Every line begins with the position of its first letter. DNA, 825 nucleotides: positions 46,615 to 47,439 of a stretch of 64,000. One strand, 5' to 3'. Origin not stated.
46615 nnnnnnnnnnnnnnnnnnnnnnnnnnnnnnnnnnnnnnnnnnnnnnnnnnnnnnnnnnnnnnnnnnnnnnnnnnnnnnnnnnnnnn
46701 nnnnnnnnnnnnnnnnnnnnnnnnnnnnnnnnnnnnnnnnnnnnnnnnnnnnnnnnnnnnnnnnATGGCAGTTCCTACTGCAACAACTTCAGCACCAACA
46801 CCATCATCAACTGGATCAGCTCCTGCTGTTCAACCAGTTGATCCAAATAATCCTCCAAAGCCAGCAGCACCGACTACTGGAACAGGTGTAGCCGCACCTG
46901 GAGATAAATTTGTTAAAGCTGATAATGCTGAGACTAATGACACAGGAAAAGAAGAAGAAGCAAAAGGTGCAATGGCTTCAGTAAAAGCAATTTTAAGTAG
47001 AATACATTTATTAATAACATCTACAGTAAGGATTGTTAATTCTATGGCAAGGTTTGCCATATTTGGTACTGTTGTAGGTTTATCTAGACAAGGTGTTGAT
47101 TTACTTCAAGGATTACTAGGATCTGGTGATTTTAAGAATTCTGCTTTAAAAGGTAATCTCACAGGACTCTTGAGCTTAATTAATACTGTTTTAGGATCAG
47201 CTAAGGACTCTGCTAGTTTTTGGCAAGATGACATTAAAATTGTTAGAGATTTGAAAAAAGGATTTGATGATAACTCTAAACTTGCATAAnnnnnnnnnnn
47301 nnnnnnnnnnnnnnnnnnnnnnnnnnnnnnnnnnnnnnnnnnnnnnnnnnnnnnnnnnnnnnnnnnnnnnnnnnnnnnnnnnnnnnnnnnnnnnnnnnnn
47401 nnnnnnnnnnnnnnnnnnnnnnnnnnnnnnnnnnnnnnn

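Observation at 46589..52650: Co-oriented cluster of five unannotatable genes with a paralogous family sharing N- and C-terminal modules: best candidate for a lineage-specific secreted or surface system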

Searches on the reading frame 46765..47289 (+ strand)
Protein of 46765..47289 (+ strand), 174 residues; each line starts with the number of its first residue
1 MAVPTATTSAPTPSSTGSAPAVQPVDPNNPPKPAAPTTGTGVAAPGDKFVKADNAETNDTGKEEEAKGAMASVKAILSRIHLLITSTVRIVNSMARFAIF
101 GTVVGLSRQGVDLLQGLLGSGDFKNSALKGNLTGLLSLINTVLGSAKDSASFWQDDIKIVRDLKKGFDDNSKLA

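Call 3: search_protein_families(library=pfam, proteins=[window:46765-47289:+], max_evalue=1)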
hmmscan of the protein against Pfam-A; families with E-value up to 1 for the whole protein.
window:46765-47289:+ (174 aa): 0 families

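Call 4: search_protein_families(library=ncbifam, proteins=[window:46765-47289:+], max_evalue=1)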
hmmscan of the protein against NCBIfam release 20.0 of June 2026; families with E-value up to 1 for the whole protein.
window:46765-47289:+ (174 aa): 1 family
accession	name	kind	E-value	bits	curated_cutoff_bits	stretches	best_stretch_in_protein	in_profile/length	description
NF053853.1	ScActCoATferScpC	equivalog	0.091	11.4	500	1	90-127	352-389/493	succinyl-CoA:acetate CoA-transferase ScpC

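Call 59: search_protein_families(library=phrogs, proteins=[window:46765-47289:+], max_evalue=0.01)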
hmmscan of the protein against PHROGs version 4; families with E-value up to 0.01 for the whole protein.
window:46765-47289:+ (174 aa): 0 families

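Call 60: search_protein_families(library=padloc, proteins=[window:46765-47289:+], max_evalue=0.01)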
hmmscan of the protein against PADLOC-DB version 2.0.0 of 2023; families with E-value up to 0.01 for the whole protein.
window:46765-47289:+ (174 aa): 0 families

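Call 77: find_homologous_proteins(query=window:46765-47286:+, max_evalue=0.01)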
Query window:46765-47286:+ (174 aa): 1 proteins with E <= 0.01 among 290 candidates.
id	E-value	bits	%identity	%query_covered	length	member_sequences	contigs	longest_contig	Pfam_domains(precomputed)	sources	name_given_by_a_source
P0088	9.9e-105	365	100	100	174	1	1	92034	-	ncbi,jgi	jgi:hypothetical protein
